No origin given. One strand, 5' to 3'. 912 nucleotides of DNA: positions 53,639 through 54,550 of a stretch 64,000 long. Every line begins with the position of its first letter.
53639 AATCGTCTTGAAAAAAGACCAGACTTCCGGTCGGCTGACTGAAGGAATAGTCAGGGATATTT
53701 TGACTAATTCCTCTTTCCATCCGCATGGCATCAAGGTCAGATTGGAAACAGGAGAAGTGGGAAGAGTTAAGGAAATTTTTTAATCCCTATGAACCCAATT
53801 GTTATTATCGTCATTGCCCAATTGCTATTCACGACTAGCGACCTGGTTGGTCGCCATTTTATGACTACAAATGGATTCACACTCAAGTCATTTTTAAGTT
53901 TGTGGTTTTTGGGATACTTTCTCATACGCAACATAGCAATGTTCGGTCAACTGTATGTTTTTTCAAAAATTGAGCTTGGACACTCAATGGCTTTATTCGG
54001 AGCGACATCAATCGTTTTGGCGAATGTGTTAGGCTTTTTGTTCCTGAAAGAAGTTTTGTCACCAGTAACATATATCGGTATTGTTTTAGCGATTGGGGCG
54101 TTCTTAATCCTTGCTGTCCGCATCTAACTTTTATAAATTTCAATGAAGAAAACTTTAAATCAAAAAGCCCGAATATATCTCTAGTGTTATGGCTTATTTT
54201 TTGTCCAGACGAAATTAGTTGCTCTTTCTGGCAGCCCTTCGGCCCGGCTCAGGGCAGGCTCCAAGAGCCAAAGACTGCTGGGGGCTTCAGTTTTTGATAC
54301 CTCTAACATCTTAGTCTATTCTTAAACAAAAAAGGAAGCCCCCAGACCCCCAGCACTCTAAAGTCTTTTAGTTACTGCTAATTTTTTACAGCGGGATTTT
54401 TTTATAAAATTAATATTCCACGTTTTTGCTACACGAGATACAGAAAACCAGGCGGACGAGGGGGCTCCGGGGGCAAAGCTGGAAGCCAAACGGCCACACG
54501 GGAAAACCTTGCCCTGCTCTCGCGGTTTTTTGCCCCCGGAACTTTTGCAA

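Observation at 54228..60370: GC-rich single-chain purL island bracketed by an inverted pair of 78-bp hairpin repeats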

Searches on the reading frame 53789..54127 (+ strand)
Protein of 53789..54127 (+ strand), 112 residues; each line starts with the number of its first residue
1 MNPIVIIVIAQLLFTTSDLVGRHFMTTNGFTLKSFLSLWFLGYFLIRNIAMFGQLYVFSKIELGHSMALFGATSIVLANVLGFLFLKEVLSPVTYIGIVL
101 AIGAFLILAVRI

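Call 13: search_protein_families(library=pfam, proteins=[window:53789-54127:+])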
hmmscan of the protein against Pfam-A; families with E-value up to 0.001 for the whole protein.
window:53789-54127:+ (112 aa): 0 families

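Call 14: search_protein_families(library=ncbifam, proteins=[window:53789-54127:+])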
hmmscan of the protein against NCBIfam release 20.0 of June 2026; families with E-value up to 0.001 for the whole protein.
window:53789-54127:+ (112 aa): 0 families

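Call 71: list_cluster_members(proteins=[window:53789-54127:+, window:53238-53726:-, window:53136-53564:+, window:52066-52707:-, L019:10099-10602:+, L012:34-693:+, L012:779-1243:+, L015:835-1161:-, L015:1651-1908:-, L015:1578-1814:-])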
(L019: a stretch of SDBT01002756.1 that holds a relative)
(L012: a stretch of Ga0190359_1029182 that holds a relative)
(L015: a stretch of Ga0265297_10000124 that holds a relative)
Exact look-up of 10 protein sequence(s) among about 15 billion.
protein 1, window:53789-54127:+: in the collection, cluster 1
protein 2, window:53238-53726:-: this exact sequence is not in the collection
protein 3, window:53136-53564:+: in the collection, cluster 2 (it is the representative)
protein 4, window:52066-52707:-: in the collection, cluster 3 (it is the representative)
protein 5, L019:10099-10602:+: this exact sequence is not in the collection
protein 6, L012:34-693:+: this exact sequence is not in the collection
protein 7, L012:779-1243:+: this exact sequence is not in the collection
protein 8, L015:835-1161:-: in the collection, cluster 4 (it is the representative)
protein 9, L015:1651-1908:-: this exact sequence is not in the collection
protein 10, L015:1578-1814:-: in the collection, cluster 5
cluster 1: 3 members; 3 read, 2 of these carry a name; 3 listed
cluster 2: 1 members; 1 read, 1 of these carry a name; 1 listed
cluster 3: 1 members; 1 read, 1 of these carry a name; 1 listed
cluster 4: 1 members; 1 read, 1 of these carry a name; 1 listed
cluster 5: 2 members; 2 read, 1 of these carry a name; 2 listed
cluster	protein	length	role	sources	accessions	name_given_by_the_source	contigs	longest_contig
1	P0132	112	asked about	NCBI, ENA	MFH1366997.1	MAG: hypothetical protein ABIH38_03340 [Patescibacteria group bacterium]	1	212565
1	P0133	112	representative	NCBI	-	-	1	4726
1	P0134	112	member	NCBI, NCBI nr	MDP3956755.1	MAG: hypothetical protein Q8P97_02045 [bacterium] | hypothetical protein [bacterium]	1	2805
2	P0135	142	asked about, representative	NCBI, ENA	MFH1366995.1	MAG: hypothetical protein ABIH38_03330 [Patescibacteria group bacterium]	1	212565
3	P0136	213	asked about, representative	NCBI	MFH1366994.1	MAG: hypothetical protein ABIH38_03325 [Patescibacteria group bacterium]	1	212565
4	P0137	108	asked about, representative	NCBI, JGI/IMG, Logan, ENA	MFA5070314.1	MAG: hypothetical protein WC528_03450 [Patescibacteria group bacterium]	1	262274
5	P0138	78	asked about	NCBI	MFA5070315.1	MAG: hypothetical protein WC528_03455 [Patescibacteria group bacterium]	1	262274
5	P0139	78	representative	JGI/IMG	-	-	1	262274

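Call 72: find_encoding_contigs(protein=window:53789-54127:+, flank=10000, max_places=5)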
Protein window:53789-54127:+ (112 aa): 1 contig read that carries it; 1 place shown.
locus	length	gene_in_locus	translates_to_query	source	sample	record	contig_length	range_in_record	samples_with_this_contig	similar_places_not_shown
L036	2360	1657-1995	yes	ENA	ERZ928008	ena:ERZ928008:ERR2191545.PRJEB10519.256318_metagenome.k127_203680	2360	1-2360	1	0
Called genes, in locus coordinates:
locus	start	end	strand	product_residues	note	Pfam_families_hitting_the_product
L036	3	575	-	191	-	?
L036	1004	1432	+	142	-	-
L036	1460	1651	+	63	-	PF09962:DUF2196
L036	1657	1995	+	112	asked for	-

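Call 73: find_encoding_contigs(protein=P0133, flank=10000, max_places=5)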
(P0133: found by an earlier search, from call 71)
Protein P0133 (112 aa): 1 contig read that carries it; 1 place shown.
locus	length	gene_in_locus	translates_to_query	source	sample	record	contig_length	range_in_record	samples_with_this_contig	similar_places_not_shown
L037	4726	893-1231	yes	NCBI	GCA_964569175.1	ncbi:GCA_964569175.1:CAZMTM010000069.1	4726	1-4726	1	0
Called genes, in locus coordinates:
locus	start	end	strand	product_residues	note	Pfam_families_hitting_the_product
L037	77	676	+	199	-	PF01725:Ham1p_like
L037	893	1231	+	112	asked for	-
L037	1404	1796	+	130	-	PF11645:PDDEXK_5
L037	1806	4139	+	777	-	PF04932:Wzy_C, PF19451:DUF5989 (weak), PF07719:TPR_2 (faint), PF13428:TPR_14 (faint), PF13176:TPR_7 (faint), PF00515:TPR_1 (weak), PF13181:TPR_8 (weak), PF13424:TPR_12 (weak), +2 more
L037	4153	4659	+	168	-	-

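Call 74: find_encoding_contigs(protein=P0134, flank=10000, max_places=5)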
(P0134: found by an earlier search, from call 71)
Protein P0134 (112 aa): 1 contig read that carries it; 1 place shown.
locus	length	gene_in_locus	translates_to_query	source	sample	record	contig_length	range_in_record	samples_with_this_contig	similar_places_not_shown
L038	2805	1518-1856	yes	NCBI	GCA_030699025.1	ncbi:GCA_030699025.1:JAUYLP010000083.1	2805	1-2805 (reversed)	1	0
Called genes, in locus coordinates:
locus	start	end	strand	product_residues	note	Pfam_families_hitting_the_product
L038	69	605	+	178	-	-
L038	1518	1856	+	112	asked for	-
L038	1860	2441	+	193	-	-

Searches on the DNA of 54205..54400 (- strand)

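Call 41: build_rna_model(alignment_id=A3)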
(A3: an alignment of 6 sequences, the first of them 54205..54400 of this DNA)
Model R1 built from alignment A3 (6 sequences, 275 columns); structure: RNAalifold consensus.
model positions 190; base pairs 25; branch points 1; effective number of sequences 3.18; information 0.59 bits per position. Calibrated on 0.2 Mb of random sequence (short: E-values are rough).
structure used (alignment columns):
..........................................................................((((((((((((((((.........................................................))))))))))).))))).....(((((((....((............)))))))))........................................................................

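Call 42: search_with_rna_model(model_id=R1, sources=[window, L001, L002, L005, L006, L007, L008, L009, L010, L011, L012, L013, L014, L015, L016, L017, L018, L019, L020, L021, L022, L023, L024, L025, L026, L027, L028, L029, L030, L031, L032, L033], max_evalue=1)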
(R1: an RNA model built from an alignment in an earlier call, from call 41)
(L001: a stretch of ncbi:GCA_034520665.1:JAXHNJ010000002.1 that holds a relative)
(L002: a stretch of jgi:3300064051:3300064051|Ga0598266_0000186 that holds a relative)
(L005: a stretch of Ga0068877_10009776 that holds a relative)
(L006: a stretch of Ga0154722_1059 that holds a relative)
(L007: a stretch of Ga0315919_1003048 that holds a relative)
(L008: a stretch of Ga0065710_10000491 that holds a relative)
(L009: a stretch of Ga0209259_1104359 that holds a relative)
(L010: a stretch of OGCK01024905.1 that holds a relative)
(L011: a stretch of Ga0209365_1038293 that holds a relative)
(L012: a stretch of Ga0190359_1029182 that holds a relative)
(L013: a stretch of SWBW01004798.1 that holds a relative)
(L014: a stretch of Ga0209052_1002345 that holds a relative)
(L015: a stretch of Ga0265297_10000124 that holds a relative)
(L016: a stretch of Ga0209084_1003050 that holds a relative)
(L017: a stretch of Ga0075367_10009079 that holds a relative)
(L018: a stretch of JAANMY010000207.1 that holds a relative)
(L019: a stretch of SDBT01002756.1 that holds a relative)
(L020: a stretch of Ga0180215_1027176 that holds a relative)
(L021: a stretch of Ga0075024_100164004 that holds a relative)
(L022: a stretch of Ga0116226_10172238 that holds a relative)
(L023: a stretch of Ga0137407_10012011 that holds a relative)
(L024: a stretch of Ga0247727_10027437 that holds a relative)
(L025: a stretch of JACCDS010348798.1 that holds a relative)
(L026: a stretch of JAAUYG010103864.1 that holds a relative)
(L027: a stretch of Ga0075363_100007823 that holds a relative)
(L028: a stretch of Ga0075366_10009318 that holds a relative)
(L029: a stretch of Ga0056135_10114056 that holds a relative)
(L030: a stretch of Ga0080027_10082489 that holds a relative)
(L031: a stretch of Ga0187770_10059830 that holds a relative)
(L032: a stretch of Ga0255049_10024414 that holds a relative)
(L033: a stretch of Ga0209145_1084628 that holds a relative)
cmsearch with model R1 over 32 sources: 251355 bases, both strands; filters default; matches with E-value up to 1: 17.
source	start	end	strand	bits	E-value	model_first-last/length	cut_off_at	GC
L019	10780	10962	+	155.5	1.3e-24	1-190/190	no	0.33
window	54206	54404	-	152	5.2e-24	1-190/190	no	0.46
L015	1300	1484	-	149.9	1.3e-23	1-190/190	no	0.43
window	60244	60424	+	139.8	7.7e-22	1-190/190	no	0.35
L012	1105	1328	-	139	1e-21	1-190/190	no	0.45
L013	944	1150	+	137.7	1.7e-21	1-190/190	no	0.31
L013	968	1137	-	30.3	0.017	1-190/190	no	0.32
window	60301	60369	-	28.9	0.031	58-125/190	no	0.41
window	54278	54345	+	28.4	0.037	58-125/190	no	0.41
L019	10838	10907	-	26.4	0.084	58-125/190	no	0.41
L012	1187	1255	+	25.5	0.12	58-125/190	no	0.46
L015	1352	1427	+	24.9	0.15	58-125/190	no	0.47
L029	1349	1517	-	23.2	0.32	1-190/190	no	0.48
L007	2060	2135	-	22.8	0.37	57-127/190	no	0.53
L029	1340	1508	+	22.6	0.4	1-190/190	no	0.49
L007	2061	2136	+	21.1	0.74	57-127/190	no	0.53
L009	509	718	+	21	0.77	1-190/190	no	0.47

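Call 50: search_with_rna_model(model_id=R1, sources=[window, L012, L013, L015, L019], max_evalue=1e-10, make_alignment=true, show_alignments=2)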
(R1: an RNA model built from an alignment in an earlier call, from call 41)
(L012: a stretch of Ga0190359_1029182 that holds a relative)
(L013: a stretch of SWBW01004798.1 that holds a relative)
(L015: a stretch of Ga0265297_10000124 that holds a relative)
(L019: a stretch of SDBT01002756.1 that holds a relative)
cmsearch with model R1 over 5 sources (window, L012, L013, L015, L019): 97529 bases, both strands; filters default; matches with E-value up to 1e-10: 6.
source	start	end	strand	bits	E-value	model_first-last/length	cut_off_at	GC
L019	10780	10962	+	155.5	4.9e-25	1-190/190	no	0.33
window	54206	54404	-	152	2e-24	1-190/190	no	0.46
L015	1300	1484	-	149.9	4.9e-24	1-190/190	no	0.43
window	60244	60424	+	139.8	3e-22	1-190/190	no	0.35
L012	1105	1328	-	139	4e-22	1-190/190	no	0.45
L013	944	1150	+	137.7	6.8e-22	1-190/190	no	0.31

Alignment A4: 6 matches aligned to the model, 243 columns, each read 5' to 3' on its own strand. Consensus structure (alignment columns), stored with it:
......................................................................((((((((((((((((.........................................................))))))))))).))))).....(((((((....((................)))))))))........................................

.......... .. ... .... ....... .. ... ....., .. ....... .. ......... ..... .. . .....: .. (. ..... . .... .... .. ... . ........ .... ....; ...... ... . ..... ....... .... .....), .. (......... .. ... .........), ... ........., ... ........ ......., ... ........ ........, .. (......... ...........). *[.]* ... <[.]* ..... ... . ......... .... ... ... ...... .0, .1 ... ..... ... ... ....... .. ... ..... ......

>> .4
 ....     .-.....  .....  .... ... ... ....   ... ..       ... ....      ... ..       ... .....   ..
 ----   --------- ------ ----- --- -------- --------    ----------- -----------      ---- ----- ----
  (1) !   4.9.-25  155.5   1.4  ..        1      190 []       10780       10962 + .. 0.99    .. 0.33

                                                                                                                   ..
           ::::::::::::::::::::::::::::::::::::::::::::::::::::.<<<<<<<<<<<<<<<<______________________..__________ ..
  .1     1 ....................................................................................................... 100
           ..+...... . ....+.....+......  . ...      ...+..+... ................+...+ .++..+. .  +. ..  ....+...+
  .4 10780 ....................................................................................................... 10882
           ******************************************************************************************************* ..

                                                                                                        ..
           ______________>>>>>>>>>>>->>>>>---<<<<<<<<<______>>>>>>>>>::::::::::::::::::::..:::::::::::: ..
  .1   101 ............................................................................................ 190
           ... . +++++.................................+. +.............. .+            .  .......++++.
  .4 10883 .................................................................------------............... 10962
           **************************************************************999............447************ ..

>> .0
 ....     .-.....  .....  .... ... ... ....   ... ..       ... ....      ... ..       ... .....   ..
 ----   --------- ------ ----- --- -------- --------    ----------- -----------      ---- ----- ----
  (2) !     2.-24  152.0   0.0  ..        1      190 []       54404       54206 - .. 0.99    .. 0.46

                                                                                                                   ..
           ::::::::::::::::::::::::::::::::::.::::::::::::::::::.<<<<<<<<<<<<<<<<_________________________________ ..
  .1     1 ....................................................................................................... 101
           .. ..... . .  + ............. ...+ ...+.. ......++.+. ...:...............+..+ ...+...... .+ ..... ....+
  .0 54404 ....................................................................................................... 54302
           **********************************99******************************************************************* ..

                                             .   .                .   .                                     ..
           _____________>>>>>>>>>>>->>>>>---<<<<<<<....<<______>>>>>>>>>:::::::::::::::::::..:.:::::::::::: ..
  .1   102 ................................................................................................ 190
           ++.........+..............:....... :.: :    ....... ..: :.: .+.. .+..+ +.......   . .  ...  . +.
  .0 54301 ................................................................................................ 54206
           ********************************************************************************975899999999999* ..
